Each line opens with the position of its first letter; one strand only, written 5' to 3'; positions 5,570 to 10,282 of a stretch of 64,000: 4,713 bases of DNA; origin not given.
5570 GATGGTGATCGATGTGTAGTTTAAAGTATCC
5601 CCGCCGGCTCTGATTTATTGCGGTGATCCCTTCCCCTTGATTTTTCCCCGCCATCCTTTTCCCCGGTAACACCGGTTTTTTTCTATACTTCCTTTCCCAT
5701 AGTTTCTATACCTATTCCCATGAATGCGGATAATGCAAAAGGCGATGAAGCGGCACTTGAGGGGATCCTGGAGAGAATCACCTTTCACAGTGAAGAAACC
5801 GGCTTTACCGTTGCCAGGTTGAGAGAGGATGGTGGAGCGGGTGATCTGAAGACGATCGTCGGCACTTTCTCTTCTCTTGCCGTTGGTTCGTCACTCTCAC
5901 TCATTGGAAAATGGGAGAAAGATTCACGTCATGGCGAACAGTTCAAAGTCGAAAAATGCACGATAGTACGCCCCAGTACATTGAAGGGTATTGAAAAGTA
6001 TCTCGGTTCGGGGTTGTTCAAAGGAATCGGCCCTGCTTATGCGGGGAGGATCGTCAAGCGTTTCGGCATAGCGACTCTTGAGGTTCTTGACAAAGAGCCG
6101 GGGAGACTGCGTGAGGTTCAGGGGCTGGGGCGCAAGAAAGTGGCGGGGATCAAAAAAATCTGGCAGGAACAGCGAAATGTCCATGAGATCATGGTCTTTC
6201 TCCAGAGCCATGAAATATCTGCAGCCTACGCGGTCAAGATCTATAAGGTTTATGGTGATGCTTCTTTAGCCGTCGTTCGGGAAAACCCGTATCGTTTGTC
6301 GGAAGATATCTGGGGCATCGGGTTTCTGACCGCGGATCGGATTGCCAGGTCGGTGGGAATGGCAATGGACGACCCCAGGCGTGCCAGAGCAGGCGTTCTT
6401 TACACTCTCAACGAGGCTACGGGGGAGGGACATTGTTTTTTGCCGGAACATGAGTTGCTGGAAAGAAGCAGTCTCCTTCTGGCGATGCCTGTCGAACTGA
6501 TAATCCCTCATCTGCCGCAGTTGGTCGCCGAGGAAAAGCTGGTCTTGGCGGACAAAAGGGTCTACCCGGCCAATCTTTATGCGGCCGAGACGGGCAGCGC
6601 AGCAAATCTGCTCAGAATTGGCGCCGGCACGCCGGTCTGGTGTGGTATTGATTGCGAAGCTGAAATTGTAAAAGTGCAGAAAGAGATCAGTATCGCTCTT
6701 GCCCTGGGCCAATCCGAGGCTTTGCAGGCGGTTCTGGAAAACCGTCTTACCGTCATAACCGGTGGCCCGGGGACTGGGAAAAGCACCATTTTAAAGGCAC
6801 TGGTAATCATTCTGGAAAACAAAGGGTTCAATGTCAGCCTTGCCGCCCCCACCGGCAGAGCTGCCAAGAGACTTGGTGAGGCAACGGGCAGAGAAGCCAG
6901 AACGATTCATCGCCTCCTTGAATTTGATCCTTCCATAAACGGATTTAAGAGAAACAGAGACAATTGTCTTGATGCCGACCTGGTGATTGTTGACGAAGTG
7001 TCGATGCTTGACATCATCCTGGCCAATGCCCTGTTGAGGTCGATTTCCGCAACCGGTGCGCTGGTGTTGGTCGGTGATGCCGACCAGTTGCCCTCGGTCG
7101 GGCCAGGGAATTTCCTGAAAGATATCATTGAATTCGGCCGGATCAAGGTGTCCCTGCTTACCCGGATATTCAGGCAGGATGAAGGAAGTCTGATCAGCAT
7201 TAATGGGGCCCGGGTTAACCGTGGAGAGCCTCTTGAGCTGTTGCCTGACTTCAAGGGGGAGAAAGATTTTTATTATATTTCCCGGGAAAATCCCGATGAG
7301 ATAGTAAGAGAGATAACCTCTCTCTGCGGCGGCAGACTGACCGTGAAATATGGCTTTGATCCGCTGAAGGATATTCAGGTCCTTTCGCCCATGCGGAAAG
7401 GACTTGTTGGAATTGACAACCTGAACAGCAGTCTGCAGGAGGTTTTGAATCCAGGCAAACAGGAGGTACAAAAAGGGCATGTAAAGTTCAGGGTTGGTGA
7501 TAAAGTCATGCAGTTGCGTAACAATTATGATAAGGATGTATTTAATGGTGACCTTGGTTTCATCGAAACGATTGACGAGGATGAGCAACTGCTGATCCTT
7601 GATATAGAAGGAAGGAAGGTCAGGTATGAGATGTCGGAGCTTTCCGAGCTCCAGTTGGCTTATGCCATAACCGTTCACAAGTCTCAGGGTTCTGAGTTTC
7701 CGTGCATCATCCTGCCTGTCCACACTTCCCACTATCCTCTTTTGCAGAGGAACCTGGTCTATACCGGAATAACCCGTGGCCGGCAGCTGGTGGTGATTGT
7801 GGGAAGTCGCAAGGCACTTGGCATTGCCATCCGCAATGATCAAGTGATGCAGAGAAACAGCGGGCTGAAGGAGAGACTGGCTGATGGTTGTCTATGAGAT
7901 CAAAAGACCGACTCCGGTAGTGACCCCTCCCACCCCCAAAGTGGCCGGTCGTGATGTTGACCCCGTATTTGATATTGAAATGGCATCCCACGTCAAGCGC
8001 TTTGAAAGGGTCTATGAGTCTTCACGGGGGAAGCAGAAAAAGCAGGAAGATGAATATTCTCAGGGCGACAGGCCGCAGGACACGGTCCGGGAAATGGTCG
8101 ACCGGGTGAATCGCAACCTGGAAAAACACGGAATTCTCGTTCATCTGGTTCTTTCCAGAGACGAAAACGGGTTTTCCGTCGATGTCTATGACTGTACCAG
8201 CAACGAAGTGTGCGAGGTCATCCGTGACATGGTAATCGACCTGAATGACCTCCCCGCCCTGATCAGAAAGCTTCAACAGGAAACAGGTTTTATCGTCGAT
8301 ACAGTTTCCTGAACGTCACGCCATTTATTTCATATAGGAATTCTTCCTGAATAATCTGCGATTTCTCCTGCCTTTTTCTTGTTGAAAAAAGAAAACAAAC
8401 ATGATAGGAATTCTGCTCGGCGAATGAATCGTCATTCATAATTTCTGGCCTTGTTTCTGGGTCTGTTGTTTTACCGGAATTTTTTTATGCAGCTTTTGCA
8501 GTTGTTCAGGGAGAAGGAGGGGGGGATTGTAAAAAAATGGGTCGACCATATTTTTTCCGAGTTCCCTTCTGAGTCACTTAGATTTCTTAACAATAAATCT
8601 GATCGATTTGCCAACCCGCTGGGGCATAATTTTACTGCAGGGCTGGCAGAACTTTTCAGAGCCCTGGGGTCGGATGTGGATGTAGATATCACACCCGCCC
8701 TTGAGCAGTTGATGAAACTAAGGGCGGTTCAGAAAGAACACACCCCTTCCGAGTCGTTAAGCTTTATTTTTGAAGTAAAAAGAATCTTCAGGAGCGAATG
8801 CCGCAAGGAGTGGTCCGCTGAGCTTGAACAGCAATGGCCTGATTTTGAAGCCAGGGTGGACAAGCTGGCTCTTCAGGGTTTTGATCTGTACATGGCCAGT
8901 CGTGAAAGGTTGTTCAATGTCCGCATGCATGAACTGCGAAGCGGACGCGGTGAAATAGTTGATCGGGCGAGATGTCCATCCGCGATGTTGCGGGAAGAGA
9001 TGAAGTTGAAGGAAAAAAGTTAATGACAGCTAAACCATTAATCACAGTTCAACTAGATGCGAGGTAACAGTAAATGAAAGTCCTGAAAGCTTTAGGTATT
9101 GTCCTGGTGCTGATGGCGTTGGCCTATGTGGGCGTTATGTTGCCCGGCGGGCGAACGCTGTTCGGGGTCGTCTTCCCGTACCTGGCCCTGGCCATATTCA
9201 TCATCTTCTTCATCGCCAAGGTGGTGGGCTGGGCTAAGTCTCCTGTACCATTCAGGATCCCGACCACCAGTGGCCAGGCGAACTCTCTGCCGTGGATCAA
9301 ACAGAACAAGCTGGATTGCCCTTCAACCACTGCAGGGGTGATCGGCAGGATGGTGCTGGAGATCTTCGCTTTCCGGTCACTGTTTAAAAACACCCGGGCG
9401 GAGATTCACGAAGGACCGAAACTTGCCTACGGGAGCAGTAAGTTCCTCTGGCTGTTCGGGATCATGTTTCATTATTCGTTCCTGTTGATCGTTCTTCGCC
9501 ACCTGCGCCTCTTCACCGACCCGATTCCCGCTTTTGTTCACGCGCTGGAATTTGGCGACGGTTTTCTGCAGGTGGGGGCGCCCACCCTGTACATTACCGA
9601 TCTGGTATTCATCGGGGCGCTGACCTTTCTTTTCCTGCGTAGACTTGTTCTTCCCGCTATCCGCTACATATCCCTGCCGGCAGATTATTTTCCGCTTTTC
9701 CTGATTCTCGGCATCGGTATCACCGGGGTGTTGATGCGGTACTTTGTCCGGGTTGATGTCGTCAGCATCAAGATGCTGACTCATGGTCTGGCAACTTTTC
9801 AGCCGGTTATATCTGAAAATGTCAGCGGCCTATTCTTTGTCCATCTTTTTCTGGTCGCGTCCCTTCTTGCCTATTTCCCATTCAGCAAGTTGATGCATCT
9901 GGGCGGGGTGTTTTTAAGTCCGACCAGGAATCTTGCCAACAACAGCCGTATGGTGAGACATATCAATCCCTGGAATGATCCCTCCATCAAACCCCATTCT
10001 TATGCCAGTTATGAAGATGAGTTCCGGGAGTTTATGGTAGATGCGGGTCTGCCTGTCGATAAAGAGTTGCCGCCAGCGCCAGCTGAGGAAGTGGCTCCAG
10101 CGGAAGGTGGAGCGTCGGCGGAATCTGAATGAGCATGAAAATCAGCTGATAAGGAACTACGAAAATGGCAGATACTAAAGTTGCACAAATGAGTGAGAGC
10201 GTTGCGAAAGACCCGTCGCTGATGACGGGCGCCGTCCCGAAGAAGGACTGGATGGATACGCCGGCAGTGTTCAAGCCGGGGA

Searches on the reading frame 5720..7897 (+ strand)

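Call 13: search_protein_families(library=pfam, proteins=[window:5720-7897:+], max_evalue=0.00001)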
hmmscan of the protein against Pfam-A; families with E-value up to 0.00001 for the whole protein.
window:5720-7897:+ (725 aa): 9 families
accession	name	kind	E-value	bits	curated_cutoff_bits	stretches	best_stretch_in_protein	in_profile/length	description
PF13245.12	AAA_19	-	3.1e-43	147.6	25.1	1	331-462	1-134/134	AAA domain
PF13604.12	AAA_30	-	2.5e-40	138.7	27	1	327-490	2-160/191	AAA domain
PF14490.11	HHH_RecD2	-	1.5e-39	134.3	27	1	150-240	1-92/92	ATP-dependent RecD2 DNA helicase HHH domain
PF18335.7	SH3_13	-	8e-23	80.4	41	1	568-626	1-62/65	ATP-dependent RecD-like DNA helicase SH3 domain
PF23139.1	OB_YrrC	-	1.8e-21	76.3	27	1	12-85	3-76/76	ATP-dependent DNA helicase YrrC, OB-fold domain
PF13538.12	UvrD_C_2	-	3e-18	65.8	27.4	1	646-694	1-52/52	UvrD-like helicase C-terminal domain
PF01443.25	Viral_helicase1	-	2e-10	41.3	21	0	344-460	1-100/228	Viral superfamily 1 RNA helicase core domain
PF14520.12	HHH_5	-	1.8e-06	28.8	27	0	101-147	8-54/57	Helix-hairpin-helix domain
PF13086.12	AAA_11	-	2.3e-06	28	27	0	331-367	6-50/257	AAA domain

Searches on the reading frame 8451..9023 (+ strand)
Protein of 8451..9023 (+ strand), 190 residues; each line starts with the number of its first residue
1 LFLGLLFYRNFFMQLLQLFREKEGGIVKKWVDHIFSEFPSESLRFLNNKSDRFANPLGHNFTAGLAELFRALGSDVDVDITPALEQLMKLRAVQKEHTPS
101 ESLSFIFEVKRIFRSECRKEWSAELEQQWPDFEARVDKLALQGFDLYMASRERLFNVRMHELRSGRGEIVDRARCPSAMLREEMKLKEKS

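Call 13: search_protein_families(library=pfam, proteins=[window:8451-9023:+], max_evalue=0.00001)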
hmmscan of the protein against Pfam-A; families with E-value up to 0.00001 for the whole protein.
window:8451-9023:+ (190 aa): 1 family
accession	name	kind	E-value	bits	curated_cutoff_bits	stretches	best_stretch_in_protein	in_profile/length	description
PF14361.12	RsbRD_N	-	8.6e-13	49.3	24.3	1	17-116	3-102/104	RsbT co-antagonist protein rsbRD N-terminal domain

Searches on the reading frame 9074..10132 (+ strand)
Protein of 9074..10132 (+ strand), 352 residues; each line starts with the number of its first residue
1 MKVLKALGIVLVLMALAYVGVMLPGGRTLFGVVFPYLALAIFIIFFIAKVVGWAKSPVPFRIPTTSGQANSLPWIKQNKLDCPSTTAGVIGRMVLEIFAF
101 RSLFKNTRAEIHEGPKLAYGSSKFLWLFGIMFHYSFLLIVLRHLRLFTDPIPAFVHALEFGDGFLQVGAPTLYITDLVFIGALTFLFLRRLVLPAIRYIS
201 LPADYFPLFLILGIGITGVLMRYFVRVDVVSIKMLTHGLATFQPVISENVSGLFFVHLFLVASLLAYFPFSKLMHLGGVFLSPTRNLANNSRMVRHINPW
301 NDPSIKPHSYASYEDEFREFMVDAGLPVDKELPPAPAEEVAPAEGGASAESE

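Call 13: search_protein_families(library=pfam, proteins=[window:9074-10132:+], max_evalue=0.00001)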
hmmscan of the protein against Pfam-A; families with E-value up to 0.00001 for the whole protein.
window:9074-10132:+ (352 aa): 1 family
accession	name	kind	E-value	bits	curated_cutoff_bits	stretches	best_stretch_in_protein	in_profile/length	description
PF02665.19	Nitrate_red_gam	-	1.5e-12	48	22.9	1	122-276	41-199/217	Nitrate reductase gamma subunit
